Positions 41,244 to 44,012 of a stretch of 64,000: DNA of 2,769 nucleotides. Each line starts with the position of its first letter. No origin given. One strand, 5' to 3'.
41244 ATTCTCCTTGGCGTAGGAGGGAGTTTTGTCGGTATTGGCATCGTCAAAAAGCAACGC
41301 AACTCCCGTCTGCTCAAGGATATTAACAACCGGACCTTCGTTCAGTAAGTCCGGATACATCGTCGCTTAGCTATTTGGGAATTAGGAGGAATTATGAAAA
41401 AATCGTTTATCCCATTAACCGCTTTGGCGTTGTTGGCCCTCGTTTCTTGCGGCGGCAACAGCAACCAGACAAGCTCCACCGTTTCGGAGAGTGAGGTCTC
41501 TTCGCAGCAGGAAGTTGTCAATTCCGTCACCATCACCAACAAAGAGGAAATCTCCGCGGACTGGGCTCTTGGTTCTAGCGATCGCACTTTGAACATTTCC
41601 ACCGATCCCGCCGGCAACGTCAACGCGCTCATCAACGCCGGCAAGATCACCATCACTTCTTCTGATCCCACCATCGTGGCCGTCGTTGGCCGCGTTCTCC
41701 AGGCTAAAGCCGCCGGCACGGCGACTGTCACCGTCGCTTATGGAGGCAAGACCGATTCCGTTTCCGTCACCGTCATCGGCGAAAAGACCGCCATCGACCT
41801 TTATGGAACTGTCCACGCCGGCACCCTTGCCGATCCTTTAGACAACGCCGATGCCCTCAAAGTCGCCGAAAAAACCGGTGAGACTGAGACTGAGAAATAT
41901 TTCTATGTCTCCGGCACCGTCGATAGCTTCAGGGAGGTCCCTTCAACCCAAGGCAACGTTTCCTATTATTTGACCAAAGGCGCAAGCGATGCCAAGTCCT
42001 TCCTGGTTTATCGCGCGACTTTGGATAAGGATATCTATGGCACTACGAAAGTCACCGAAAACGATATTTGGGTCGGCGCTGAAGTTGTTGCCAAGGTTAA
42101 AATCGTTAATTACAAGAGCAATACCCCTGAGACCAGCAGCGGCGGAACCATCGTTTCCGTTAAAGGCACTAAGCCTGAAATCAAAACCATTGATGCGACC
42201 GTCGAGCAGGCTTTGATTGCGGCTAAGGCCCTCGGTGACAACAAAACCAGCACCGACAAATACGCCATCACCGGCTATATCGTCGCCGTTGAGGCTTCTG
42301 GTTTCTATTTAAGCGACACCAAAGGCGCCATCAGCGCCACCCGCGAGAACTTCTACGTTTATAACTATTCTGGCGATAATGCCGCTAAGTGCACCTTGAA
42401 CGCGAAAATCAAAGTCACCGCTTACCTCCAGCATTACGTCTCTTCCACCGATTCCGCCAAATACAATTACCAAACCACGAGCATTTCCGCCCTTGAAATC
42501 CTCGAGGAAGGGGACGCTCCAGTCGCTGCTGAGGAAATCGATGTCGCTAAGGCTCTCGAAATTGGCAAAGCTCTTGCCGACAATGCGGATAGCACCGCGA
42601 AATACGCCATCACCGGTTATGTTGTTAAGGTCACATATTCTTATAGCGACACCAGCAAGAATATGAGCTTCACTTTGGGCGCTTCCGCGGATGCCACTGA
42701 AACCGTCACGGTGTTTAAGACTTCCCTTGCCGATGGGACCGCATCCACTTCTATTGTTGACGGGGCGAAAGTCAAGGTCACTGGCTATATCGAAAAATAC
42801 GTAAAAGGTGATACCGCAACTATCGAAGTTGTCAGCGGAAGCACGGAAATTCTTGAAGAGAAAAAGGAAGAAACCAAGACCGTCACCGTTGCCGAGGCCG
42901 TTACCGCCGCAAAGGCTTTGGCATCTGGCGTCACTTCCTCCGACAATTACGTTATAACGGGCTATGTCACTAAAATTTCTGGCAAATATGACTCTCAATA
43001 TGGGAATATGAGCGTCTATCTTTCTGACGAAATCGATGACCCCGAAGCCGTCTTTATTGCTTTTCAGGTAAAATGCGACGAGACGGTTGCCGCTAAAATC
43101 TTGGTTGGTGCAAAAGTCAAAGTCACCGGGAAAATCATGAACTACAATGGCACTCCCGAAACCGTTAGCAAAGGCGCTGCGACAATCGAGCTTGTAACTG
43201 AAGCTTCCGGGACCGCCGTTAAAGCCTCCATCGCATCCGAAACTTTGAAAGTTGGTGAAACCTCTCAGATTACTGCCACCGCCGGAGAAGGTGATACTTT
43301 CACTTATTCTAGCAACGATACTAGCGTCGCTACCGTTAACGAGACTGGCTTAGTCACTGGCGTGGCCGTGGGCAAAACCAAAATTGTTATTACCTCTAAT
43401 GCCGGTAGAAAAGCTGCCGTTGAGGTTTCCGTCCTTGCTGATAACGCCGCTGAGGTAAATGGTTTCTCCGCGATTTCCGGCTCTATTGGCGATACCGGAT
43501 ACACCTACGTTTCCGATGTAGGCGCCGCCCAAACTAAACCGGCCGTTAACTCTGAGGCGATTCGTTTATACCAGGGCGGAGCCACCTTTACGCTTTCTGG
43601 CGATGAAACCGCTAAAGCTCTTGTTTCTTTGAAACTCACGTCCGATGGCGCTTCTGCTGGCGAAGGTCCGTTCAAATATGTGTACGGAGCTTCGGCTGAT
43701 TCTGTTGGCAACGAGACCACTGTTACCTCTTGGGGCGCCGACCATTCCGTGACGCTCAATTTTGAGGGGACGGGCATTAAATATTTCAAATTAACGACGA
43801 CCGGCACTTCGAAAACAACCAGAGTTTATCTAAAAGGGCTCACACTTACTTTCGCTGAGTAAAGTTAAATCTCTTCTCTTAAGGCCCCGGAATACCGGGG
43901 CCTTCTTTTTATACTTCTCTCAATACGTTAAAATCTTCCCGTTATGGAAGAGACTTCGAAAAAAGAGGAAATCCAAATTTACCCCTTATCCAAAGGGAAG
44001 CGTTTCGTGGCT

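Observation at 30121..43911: Nine-gene operon linking a Mollicutes-type ABC importer to a surface nuclease and an OB-repeat lipoprotein: candidate extracellular nucleic-acid capture, cleavage and uptake system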

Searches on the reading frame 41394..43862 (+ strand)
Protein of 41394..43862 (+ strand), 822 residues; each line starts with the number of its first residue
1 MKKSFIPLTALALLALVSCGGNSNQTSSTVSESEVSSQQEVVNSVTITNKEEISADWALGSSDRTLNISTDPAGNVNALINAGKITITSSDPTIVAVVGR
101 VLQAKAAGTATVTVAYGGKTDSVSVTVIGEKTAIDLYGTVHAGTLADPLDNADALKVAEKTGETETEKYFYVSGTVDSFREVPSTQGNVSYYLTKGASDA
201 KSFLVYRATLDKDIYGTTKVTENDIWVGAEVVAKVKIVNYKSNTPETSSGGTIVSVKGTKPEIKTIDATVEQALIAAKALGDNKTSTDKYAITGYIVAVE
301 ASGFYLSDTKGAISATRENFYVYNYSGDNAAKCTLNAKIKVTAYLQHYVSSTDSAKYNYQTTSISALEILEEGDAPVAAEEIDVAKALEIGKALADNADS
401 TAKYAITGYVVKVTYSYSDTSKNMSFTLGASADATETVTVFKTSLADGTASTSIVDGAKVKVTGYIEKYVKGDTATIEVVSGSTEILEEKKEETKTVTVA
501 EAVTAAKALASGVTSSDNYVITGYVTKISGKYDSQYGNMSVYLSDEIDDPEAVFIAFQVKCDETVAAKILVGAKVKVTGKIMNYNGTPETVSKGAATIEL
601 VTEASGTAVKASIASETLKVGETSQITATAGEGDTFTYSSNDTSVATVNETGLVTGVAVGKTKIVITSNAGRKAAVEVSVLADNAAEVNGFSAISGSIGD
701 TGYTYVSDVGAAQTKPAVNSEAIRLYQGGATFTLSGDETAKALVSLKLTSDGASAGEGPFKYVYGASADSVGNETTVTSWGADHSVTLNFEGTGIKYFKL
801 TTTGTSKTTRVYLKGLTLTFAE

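Call 3: search_protein_families(library=pfam, proteins=[window:41394-43862:+], max_evalue=0.01)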
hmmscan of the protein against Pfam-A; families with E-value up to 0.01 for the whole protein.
window:41394-43862:+ (822 aa): 4 families
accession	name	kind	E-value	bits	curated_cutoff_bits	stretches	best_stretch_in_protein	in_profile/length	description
PF02368.24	Big_2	-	3.3e-10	40.2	22.8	1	614-676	10-77/79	Bacterial Ig-like domain (group 2)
PF01336.31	tRNA_anti-codon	-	0.00065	20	27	0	520-589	2-66/75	OB-fold nucleic acid binding domain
PF21461.3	HL_N-beta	-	0.0017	18.6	27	0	636-673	14-49/57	Hyaluronate lyase, N-terminal beta-sheet domain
PF22359.2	Big-like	-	0.0021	18.7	27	0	84-127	2-46/48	Bacterial Ig-like domain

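Call 5: search_protein_families(library=ncbifam, proteins=[window:41394-43862:+], max_evalue=0.01)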
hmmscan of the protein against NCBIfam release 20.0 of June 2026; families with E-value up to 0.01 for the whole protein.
window:41394-43862:+ (822 aa): 1 family
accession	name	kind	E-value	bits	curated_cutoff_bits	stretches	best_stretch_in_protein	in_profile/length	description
NF050142.1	PG1828_fam_lipo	equivalog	0.0021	18.8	50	1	1-46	1-52/59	PG1828 family lipoprotein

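Call 16: find_homologous_proteins(query=window:41394-43862:+)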
Query window:41394-43862:+ (822 aa): 89 proteins with E <= 0.001 among 8000 candidates.
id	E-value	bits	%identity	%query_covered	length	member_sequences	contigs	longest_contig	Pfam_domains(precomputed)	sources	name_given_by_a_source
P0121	0.0e+0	1638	97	100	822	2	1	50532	PF02368.25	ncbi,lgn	-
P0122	0.0e+0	1390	81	100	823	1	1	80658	PF02368.25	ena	-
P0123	0.0e+0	1355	79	100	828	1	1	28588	PF02368.25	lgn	-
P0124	0.0e+0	1047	64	100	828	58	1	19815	PF02368.25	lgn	-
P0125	6.7e-295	998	60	100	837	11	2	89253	PF22359.3,PF02368.25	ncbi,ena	-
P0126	4.0e-289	979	59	100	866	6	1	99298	PF22359.3,PF02368.25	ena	-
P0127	4.9e-289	979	59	100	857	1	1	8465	PF22359.3,PF02368.25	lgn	-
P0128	9.4e-285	965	58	100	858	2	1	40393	PF22359.3,PF02368.25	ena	-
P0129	3.1e-284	963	58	100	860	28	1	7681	PF22359.3,PF02368.25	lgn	-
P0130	4.4e-282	956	60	97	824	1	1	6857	PF02368.25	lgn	-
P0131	5.8e-282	955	57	100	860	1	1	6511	PF22359.3,PF02368.25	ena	-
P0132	2.3e-280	950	58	100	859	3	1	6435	PF22359.3,PF02368.25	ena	-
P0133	1.1e-273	928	58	100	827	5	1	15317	PF02368.25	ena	-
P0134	1.4e-266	905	57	100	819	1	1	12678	PF02368.25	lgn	-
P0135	1.8e-266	904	56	100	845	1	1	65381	PF02368.25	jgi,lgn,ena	jgi:uncharacterized protein Veg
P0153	2.8e-226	771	52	98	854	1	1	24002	PF01336.32,PF02368.25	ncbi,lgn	-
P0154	3.4e-216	738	57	83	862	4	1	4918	PF01336.32,PF02368.25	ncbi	-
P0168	1.9e-92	329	31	74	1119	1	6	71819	PF13742.13,PF03100.23,PF01336.32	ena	-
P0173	1.1e-53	201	31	71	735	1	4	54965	PF01336.32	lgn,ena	-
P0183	1.6e-25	108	30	42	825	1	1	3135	PF19886.5,PF13742.13,PF01336.32,PF00436.32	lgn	-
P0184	1.7e-25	108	38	14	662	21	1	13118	PF19190.7,PF13004.14,PF13742.13,PF01336.32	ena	-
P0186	4.0e-22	97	29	50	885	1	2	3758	PF01336.32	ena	-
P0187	8.9e-22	95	30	44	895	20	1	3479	PF01336.32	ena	-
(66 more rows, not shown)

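Call 39: predict_structure(alignment_id=A2)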
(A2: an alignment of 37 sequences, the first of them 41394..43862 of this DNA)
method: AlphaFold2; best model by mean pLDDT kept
length: 822 residues; sequences in the alignment: 37
mean_pLDDT: 86.9   pTM: 0.45
mean pLDDT of the five models: 86.9, 86.8, 86.6, 85.6, 85.2
residues with pLDDT >= 90: 475; 70-90: 296; 50-70: 13; < 50: 38
segments of 3 or more residues with pLDDT < 50: 1-38
pLDDT, mean of each block of 10 residues (from residue 1): 33 30 27 39 90 87 90 85 91 92 92 92 91 90 94 94 90 92 81 87 93 91 87 95 88 89 86 93 85 92 89 88 83 88 91 85 88 75 95 89 91 86 91 90 86 89 93 90 88 90 89 87 95 94 92 94 94 95 92 91 89 88 93 91 92 90 91 90 85 91 95 91 93 94 92 75 94 89 87 91 86 91 78
secondary structure, 60 per line:
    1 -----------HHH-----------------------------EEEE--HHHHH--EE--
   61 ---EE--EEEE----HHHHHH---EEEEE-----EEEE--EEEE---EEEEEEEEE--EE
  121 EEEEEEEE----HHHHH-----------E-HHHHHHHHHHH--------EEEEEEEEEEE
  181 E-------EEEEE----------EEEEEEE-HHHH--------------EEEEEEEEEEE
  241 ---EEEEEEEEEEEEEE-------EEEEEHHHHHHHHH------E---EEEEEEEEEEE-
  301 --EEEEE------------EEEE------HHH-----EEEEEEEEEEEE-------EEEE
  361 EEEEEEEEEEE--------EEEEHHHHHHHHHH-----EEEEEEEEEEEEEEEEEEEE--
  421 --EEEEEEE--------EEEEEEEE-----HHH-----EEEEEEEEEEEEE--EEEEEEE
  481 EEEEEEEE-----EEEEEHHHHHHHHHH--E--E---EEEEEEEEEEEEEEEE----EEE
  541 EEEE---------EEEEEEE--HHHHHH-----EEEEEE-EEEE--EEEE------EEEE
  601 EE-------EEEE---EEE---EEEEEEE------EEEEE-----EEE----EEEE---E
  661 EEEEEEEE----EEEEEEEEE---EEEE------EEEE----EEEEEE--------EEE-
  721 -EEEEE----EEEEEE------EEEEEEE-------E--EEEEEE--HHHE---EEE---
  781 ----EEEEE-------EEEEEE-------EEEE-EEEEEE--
elements in order (helices of 4 or more, strands of 3 or more residues): E44-47 H50-54 E68-71 H76-81 E85-89 E95-98 E101-104 E108-116 E119-128 H133-137 H151-161 E170-181 E189-193 E204-210 H212-215 E230-240 E244-257 E265-269 H270-278 E289-299 E303-307 E320-323 E338-349 E357-371 E380-383 H384-393 E399-418 E423-429 E438-445 E459-471 E474-488 E494-498 H499-508 E518-533 E538-544 E554-560 H563-568 E574-579 E581-584 E587-590 E597-602 E610-613 E617-619 E623-629 E636-640 E646-648 E653-656 E660-668 E673-681 E685-688 E695-698 E703-708 E717-719 E722-726 E731-736 E743-749 E760-765 E775-777 E785-789 E797-802 E810-813 E815-820
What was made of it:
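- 41394..43862 (+): g9: 822-aa surface lipoprotein (lipobox LVSC). Domains in order: Ig-like domain 44-128; four strand-helix-OB repeats 129-604 (nt 41778-43205); Big_2 608-682 (nt 43215-43439); C-terminal beta-sandwich 684-822. AlphaFold pLDDT 86.9 (call 39).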

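Call 43: fold_search(model_id=the predicted structure, library=pdb)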
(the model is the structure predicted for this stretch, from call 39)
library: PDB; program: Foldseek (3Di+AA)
matches with E <= 10: 1693; with E <= 0.001: 108
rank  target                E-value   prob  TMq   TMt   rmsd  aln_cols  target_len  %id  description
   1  9hcj_10               1.5e-09  1.00  0.10  0.06  43.5       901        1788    8  D. discoideum nuclear pore complex (released 2024-12-25)
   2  9fly_A                1.1e-07  0.87  0.10  0.09  90.4       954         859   12  CryoEM structure of the base (4151-5009) in the grappling hook protein A (GhpA) in the bacterium Aureispira sp. CCB-QB (released 2024-10-16)
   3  3dmk_B                3.7e-07  0.89  0.10  0.12  32.4       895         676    8  Crystal structure of Down Syndrome Cell Adhesion Molecule (DSCAM) isoform 1.30.30, N-terminal eight Ig domains (released 2008-10-07)
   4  9ba4_A                3.9e-07  0.93  0.12  0.11  39.9       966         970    9  Full-length cross-linked Contactin 2 (CNTN2) (released 2024-07-17)
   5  7ok5_B                5.9e-07  0.96  0.10  0.13  35.9       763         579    8  Crystal structure of mouse neurofascin 155 immunoglobulin domains (released 2022-12-14)
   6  9ba5_A                9.4e-07  0.97  0.12  0.15  32.5       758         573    8  Cross-linked Contactin 2 Ig1-Ig6 (released 2024-07-17)
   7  5ftx                  1.4e-06  0.85  0.10  0.12  35.8       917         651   11  Structure of surface layer protein SbsC, domains 4-9 (released 2017-02-22)
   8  6e6b_A                1.9e-06  0.72  0.08  0.10  58.1       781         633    9  Crystal structure of the Protocadherin GammaB4 extracellular domain (released 2019-04-10)
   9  7ol4_A                2.4e-06  0.92  0.12  0.15  33.3       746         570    9  Mouse contactin-1 neurofascin-155 immunoglobulin domains adhesion complex (released 2022-12-14)
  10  7quz_DDD              2.7e-06  1.00  0.10  0.40  14.0       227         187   15  Crystal structure of the SeMet octameric C-terminal Big_2-CBM56 domains from Paenibacillus illinoisensis (Bacillus c (released 2023-02-01)
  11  7quz_AAA              3.3e-06  1.00  0.09  0.39  13.8       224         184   15  Crystal structure of the SeMet octameric C-terminal Big_2-CBM56 domains from Paenibacillus illinoisensis (Bacillus c (released 2023-02-01)
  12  7r3t_B                4.3e-06  1.00  0.08  0.35  13.9       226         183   15  Crystal structure of the Dimeric C-terminal Big_2-CBM56 domains from Paenibacillus illinoisensis (Bacillus circulans I (released 2023-02-22)
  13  6iaa_A                4.5e-06  0.77  0.08  0.09  44.3       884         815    9  hRobo2 ectodomain (released 2019-03-13)
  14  7js4                  6.1e-06  0.92  0.11  0.10  28.4       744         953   10  The structure of the M60 catalytic domain with the CBM51-1 and CBM51-2 domains from Clostridium perfringens ZmpB (released 2021-02-03)
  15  7quz_BBB              6.8e-06  1.00  0.09  0.35  14.9       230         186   16  Crystal structure of the SeMet octameric C-terminal Big_2-CBM56 domains from Paenibacillus illinoisensis (Bacillus c (released 2023-02-01)
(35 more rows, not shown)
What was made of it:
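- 41394..43862 (+): Foldseek matches tandem-OB ssDNA binders Teb1, POT1 and CST at probability 1.0, and Big_2-CBM56 for the C-terminal end (call 43).
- Four OB folds are modelled with confidence and resemble ssDNA-binding tandem OBs (calls 39, 43). The C-terminal end of g9 resembles Big_2-CBM56, a glycan-binding arrangement (call 43). The g9 C-terminal end resembles a carbohydrate-binding arrangement (call 43).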

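Call 88: fold_search(model_id=the predicted structure, library=viral)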
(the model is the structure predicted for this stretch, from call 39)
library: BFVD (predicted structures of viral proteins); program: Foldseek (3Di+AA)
matches with E <= 10: 1497; with E <= 0.001: 217
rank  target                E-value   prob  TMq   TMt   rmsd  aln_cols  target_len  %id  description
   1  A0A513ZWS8            7.2e-15  1.00  0.10  0.12  40.2       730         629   14  Major tail protein [Salmonella phage SE13]
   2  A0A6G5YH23            8.2e-12  1.00  0.10  0.16  31.4       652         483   13  (no name in the UniProt tables at hand)
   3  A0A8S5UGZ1            3.4e-11  1.00  0.13  0.11  32.8       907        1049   10  Uncharacterized protein [Myoviridae sp. ctshb19]
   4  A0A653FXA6            3.5e-11  1.00  0.10  0.09  32.2       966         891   11  (no name in the UniProt tables at hand)
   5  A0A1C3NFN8            4.3e-10  1.00  0.11  0.11  66.2       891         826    9  (no name in the UniProt tables at hand)
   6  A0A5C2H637            8.9e-10  1.00  0.09  0.07  24.1       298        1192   16  BIG2 domain-containing protein [Enterococcus phage PEf771]
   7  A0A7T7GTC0            9.4e-10  1.00  0.10  0.13  35.1       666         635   12  (no name in the UniProt tables at hand)
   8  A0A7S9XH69            1.2e-09  1.00  0.09  0.12  28.4       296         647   14  BIG2 domain-containing protein [Enterococcus phage EFGrNG]
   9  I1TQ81                2.7e-09  1.00  0.11  0.11  46.3       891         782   11  (no name in the UniProt tables at hand)
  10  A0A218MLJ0            2.8e-09  0.97  0.08  0.08  72.6       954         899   11  Uncharacterized protein [uncultured virus]
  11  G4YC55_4              6.2e-09  0.99  0.11  0.08  31.4       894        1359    9  (no name in the UniProt tables at hand)
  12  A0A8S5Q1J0            7.2e-09  1.00  0.12  0.15  21.3       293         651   16  Tail tube protein [Siphoviridae sp. ctR5S1]
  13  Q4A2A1                7.2e-09  1.00  0.20  0.30  15.6       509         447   11  Uncharacterized protein [Emiliania huxleyi virus 86 (isolate United Kingdom/English Channel/1999)]
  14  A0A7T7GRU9            8.4e-09  1.00  0.11  0.16  31.3       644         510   10  (no name in the UniProt tables at hand)
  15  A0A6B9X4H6            8.9e-09  1.00  0.10  0.09  20.3       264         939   17  BIG2 domain-containing protein [Escherichia phage alia]
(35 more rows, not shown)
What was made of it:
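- Tried and rejected: Uninformative (call 88).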

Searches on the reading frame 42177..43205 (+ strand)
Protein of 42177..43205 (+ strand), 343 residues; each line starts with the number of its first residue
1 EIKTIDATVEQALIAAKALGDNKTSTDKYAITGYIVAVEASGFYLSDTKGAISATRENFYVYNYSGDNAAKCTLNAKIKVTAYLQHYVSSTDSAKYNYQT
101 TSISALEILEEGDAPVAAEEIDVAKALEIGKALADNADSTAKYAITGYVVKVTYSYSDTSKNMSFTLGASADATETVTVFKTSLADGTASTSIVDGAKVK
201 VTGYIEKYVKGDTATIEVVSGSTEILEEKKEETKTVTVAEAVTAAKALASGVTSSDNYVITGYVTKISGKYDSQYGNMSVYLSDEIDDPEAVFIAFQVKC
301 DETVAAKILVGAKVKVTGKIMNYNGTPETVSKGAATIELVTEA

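Call 82: search_protein_representatives(protein=window:42177-43205:+)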
Query: 343 residues. Proteins with E-value up to 0.001 (for the whole library): 1414; up to 1e-10: 601; up to 1e-30: 77. The best 150 are listed.
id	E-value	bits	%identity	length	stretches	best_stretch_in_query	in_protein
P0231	5.1e-143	492.1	36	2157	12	105-329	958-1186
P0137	5.4e-122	423.0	53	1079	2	2-341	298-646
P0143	5.7e-105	367.2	57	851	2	2-284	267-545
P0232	2.7e-103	361.7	35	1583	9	100-330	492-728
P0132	5.1e-102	357.5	51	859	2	2-340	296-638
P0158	7.7e-98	343.8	48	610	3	1-318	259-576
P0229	2.0e-83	296.5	55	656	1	53-340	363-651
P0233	6.9e-82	291.4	36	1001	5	43-324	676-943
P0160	1.7e-79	283.6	49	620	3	6-229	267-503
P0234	2.4e-76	273.2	34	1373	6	42-341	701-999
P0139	5.3e-72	259.0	45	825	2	3-340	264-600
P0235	5.2e-68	245.9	42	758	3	8-236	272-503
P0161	8.2e-67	241.9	39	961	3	4-254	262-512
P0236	5.7e-66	239.2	35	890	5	41-334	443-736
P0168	3.9e-64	233.2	36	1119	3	3-324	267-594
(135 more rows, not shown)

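Call 84: search_protein_families(library=pfam, alignment_id=A8, max_evalue=0.0001)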
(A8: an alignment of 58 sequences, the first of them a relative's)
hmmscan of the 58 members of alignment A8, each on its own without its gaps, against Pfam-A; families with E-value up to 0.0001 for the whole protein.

A. member 1, P0233 (1001 aa): 0 families

B. families by the number of members that match (of 58 scanned): 22 families
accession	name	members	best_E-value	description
PF01336.31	tRNA_anti-codon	28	3.1e-16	OB-fold nucleic acid binding domain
PF13742.12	tRNA_anti_2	11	1.8e-10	OB-fold nucleic acid binding domain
PF13306.12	LRR_5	4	3.2e-120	BspA type Leucine rich repeat region (6 copies)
PF13567.11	DUF4131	4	4.2e-09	Domain of unknown function (DUF4131)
PF18998.6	Flg_new_2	3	2.1e-29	Divergent InlB B-repeat domain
PF13287.12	Fn3_assoc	3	4e-16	Fn3 associated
PF13290.12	CHB_HEX_C_1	3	1.4e-15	Chitobiase/beta-hexosaminidase C-terminal domain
PF13855.12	LRR_8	2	1.8e-20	Leucine rich repeat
PF22359.2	Big-like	2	3.9e-14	Bacterial Ig-like domain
PF13437.12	HlyD_3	2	1e-07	HlyD family secretion protein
PF19135.5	DUF5818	2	5.4e-07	Protein of unknown function (DUF5818)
PF18914.6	DUF5666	2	2.9e-06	Domain of unknown function (DUF5666)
PF12869.13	tRNA_anti-like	2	1.2e-05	tRNA_anti-like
PF19886.4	DUF6359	1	7.9e-34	Domain of unknown function (DUF6359)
PF02368.24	Big_2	1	5.2e-22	Bacterial Ig-like domain (group 2)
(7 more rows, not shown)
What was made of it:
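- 41394..43862 (+): 28 of 58 wider relatives hit PF01336, best 3e-16 (call 84).
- The repeat family hits PF01336 and PF13742 significantly in relatives (call 84). Their partners were adhesin-type modules (call 84). The wider OB-repeat family is combined with adhesin-type modules such as BspA LRR, Big and Flg_new (call 84).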
